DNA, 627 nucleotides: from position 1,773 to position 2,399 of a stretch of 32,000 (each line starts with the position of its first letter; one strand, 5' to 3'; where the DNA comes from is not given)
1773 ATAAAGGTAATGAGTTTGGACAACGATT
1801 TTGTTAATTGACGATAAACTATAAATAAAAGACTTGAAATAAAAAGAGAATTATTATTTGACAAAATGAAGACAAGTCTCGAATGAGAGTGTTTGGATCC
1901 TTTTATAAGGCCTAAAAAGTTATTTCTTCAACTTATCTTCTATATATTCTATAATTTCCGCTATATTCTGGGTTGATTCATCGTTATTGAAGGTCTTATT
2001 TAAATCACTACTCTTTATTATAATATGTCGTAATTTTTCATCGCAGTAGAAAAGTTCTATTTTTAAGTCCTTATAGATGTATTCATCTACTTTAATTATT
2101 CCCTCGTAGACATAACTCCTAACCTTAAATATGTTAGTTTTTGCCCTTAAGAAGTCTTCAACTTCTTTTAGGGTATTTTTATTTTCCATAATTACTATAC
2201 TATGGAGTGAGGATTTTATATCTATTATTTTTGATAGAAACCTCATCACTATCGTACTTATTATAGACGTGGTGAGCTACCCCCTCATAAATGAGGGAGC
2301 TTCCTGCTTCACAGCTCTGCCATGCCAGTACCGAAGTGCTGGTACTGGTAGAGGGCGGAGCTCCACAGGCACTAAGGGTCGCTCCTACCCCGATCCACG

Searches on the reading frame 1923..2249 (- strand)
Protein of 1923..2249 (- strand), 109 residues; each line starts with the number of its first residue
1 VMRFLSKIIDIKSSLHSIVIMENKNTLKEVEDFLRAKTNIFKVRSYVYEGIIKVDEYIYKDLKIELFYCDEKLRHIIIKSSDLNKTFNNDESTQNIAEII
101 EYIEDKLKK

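Call 105: search_protein_families(library=pfam, alignment_id=A12, max_evalue=0.00001)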
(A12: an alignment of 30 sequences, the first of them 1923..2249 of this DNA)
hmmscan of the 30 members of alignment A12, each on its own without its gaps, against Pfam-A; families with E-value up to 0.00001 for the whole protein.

A. member 1, window:1923-2249:- (109 aa): 0 families

B. families by the number of members that match (of 30 scanned): 35 families (the first 25 are shown)
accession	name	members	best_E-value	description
PF04693.18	DDE_Tnp_2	1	9.9e-182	Archaeal putative transposase ISC1217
PF01433.26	Peptidase_M1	1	4.5e-83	Peptidase family M1 domain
PF20256.3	MoCoBD_2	1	1.6e-77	Molybdopterin cofactor-binding domain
PF02540.23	NAD_synthase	1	1.2e-72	NAD synthase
PF02738.23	MoCoBD_1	1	1.7e-72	Molybdopterin cofactor-binding domain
PF03266.21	NTPase_1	1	2.8e-54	NTPase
PF06778.18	Chlor_dismutase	1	3.2e-53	Chlorite dismutase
PF03956.18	Lys_export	1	2.5e-46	Lysine exporter LysO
PF01261.30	AP_endonuc_2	1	1.1e-39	Xylose isomerase-like TIM barrel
PF17900.6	Peptidase_M1_N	1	3.3e-37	Peptidase M1 N-terminal domain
PF01565.28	FAD_binding_4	1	7.8e-33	FAD binding domain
PF01315.27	Ald_Xan_dh_C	1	1e-32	Aldehyde oxidase and xanthine dehydrogenase, a/b hammerhead domain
PF11838.14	ERAP1_C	1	1e-31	ERAP1-like C-terminal domain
PF00702.32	Hydrolase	1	6.4e-26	haloacid dehalogenase-like hydrolase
PF01230.28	HIT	1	4.7e-25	HIT domain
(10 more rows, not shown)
